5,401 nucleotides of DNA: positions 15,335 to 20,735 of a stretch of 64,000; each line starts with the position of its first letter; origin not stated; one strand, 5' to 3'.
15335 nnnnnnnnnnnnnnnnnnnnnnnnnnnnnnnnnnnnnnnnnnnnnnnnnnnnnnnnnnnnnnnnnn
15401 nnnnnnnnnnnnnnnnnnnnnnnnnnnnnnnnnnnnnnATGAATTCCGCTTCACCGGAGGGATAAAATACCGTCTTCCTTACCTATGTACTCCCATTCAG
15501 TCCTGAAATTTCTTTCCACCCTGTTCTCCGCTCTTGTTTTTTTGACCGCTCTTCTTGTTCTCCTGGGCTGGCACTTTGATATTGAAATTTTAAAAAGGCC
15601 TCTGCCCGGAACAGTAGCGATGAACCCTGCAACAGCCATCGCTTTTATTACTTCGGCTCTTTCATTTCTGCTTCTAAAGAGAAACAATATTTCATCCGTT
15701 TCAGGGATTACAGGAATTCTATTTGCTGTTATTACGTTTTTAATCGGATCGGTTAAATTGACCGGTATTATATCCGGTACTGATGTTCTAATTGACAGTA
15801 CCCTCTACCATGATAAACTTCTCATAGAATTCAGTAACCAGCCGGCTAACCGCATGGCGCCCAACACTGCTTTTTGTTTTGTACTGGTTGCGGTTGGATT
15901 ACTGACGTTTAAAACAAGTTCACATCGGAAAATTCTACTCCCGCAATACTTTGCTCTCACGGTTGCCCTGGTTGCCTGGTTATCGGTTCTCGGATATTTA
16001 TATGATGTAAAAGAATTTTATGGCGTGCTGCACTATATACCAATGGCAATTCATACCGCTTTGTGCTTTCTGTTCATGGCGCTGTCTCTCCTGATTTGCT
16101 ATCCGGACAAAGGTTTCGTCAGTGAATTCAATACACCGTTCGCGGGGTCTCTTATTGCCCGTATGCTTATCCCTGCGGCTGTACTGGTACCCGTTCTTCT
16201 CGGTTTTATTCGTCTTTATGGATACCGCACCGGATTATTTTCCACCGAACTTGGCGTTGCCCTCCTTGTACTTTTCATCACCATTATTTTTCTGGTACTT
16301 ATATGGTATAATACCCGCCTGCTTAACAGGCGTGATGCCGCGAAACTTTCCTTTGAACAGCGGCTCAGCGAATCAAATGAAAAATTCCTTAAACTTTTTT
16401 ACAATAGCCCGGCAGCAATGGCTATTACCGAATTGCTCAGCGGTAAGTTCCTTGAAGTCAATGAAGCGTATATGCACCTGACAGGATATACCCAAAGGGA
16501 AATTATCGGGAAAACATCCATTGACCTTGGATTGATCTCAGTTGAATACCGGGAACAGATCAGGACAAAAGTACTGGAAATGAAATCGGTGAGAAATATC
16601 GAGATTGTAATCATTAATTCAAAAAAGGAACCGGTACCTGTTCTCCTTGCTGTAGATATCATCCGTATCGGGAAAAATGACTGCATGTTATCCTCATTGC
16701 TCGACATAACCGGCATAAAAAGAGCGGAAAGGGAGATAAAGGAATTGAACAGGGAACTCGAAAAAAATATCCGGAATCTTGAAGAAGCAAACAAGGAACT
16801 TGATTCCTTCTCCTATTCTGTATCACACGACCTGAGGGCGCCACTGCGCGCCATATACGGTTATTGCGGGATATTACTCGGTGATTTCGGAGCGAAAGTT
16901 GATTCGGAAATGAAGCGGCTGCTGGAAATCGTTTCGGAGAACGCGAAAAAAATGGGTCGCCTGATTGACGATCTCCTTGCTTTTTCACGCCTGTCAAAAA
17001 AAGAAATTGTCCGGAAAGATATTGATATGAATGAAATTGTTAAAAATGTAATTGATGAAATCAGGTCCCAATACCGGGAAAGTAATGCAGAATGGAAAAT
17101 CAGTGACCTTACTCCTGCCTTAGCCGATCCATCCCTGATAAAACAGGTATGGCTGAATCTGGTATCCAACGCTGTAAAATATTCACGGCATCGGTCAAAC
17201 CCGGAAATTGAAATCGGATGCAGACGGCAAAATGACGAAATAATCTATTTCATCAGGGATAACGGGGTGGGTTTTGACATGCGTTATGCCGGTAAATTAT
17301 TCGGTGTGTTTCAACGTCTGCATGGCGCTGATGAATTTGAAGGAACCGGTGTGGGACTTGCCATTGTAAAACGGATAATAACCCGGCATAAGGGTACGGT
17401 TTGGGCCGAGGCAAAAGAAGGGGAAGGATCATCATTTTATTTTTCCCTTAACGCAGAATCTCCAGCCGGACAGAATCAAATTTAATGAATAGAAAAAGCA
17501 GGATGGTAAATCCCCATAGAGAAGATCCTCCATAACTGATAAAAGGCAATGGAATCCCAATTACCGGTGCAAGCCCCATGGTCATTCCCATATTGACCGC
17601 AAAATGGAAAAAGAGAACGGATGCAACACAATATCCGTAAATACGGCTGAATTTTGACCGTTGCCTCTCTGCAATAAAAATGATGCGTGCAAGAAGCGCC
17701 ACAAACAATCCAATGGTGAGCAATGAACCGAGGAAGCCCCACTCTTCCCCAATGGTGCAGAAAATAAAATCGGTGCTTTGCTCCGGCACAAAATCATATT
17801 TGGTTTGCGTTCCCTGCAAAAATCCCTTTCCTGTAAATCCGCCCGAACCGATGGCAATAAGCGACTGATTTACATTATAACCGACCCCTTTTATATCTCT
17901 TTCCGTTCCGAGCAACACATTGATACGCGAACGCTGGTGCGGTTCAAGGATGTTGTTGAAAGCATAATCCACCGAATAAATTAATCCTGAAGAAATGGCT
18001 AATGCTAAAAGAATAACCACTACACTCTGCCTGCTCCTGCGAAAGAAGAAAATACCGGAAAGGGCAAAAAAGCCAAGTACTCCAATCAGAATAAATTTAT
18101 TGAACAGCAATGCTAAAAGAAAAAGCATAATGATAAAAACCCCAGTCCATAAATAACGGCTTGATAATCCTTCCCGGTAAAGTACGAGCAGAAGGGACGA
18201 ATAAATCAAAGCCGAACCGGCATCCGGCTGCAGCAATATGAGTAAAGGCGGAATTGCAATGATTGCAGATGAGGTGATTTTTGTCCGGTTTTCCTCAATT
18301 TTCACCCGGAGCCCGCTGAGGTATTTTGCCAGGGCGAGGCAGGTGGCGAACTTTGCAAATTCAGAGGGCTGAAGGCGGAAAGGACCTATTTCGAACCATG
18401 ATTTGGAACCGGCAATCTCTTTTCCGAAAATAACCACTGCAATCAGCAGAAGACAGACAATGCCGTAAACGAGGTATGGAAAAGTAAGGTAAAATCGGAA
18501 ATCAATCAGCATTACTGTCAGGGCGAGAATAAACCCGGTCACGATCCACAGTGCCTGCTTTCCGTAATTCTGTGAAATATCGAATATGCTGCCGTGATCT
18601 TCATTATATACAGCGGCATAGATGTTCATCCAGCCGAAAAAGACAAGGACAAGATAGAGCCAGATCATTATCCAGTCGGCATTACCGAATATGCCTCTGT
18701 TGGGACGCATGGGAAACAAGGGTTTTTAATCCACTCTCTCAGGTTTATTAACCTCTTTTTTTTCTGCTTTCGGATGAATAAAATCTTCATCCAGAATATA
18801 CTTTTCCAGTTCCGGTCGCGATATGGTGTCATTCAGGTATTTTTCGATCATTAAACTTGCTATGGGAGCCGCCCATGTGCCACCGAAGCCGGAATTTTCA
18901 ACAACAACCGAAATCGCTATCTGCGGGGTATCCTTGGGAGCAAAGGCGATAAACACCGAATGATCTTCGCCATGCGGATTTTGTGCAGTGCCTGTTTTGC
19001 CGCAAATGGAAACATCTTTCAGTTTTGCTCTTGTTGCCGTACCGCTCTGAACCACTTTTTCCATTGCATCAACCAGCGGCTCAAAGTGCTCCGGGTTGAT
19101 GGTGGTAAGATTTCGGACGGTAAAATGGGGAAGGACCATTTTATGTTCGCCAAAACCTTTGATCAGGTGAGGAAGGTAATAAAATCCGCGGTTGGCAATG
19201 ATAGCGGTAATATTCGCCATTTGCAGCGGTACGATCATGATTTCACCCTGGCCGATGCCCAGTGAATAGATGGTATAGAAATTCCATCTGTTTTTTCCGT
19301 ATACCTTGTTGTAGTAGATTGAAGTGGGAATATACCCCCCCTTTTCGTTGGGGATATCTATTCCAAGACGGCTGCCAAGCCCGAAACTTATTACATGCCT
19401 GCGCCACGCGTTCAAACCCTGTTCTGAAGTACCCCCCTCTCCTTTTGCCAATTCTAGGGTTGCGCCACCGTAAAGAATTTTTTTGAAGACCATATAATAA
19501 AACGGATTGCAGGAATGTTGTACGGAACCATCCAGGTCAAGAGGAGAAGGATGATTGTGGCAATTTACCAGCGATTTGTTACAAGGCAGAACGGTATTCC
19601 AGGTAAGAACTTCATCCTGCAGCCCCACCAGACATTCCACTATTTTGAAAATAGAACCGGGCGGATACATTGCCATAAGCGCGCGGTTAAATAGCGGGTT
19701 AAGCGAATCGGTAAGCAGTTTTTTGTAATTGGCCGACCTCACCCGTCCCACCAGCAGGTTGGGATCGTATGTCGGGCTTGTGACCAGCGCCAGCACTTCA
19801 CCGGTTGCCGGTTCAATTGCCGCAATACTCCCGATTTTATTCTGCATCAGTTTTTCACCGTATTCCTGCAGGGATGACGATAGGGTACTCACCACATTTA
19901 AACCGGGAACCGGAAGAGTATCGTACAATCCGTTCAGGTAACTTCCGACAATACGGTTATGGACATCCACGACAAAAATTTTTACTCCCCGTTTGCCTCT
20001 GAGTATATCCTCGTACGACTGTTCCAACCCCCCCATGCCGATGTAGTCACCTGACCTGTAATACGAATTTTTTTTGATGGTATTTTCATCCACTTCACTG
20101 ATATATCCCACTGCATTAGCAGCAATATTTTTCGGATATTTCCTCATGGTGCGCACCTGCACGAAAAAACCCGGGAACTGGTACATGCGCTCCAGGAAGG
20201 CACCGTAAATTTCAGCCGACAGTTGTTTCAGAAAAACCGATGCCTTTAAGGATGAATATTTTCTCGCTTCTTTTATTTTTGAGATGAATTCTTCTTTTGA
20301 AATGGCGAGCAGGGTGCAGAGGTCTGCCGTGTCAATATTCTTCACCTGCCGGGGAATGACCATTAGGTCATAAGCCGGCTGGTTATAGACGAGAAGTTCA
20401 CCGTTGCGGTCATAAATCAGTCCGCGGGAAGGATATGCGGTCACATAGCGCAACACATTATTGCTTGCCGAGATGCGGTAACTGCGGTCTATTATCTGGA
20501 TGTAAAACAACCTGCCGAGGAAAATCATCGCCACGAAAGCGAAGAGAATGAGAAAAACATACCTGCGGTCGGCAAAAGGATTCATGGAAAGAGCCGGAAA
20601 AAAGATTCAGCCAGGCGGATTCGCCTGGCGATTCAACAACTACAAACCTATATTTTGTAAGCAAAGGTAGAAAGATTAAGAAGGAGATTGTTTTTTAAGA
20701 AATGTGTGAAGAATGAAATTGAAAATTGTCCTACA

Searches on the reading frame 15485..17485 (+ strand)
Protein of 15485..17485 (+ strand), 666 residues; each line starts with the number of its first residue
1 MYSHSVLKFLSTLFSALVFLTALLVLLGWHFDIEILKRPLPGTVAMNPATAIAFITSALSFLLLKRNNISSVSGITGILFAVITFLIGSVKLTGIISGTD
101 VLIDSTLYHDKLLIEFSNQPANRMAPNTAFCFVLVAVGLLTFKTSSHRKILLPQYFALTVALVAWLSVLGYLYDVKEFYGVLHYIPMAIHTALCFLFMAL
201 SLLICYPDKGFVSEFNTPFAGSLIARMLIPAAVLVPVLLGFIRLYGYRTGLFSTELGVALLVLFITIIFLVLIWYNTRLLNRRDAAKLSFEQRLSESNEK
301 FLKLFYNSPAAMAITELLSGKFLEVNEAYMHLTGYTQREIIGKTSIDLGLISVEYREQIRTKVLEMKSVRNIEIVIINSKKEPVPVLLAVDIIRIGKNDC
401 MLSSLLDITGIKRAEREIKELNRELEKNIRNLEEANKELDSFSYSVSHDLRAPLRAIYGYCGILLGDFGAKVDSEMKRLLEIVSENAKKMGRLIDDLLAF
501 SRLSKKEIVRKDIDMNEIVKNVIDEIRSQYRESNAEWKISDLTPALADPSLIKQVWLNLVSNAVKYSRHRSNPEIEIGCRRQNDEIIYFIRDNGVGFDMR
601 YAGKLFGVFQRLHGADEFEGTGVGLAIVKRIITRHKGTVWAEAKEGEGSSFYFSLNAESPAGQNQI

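Call 41: search_protein_families(library=pfam, proteins=[window:15485-17485:+], max_evalue=0.0001)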
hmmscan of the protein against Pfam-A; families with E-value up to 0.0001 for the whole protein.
window:15485-17485:+ (666 aa): 4 families
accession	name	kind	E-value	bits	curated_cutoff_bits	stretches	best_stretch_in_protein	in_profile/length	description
PF02518.31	HATPase_c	-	7.5e-22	78.3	26.4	1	548-657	2-109/111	Histidine kinase-, DNA gyrase B-, and HSP90-like ATPase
PF00512.31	HisKA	-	2.8e-13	50.2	26.9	1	440-503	3-63/66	His Kinase A (phospho-acceptor) domain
PF13426.13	PAS_9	-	1.7e-06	28.7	27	1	313-409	5-102/103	PAS domain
PF00989.32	PAS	-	2e-05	25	22.6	1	303-390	5-93/113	PAS fold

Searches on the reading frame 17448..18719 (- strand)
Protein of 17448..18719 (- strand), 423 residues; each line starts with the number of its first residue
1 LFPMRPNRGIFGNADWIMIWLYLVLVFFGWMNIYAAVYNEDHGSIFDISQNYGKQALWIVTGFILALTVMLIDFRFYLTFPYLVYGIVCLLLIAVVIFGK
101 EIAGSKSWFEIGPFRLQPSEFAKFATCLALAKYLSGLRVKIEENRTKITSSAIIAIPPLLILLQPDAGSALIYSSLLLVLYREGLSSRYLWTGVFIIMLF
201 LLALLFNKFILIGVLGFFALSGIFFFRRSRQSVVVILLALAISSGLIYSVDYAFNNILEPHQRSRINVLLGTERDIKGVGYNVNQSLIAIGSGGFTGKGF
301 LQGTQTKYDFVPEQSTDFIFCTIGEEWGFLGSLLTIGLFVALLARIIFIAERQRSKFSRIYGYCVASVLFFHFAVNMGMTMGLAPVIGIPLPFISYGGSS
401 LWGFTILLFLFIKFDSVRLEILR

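Call 41: search_protein_families(library=pfam, proteins=[window:17448-18719:-], max_evalue=0.0001)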
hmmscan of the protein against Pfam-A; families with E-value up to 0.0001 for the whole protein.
window:17448-18719:- (423 aa): 1 family
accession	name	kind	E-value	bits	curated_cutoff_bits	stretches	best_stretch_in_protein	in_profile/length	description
PF01098.24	FTSW_RODA_SPOVE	-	4.5e-78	263.2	26.4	2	197-410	141-346/356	Cell cycle protein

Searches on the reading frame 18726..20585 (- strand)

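Call 7: search_protein_families(library=pfam, proteins=[window:18726-20585:-], max_evalue=0.01)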
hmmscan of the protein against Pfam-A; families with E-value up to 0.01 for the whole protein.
window:18726-20585:- (619 aa): 2 families
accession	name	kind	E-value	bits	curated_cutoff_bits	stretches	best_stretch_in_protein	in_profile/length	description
PF00905.27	Transpeptidase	-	7.3e-49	167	22.1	1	252-577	1-295/299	Penicillin binding protein transpeptidase domain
PF03717.20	PBP_dimer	-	3.5e-40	138.8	24.4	1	51-214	3-177/180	Penicillin-binding Protein dimerisation domain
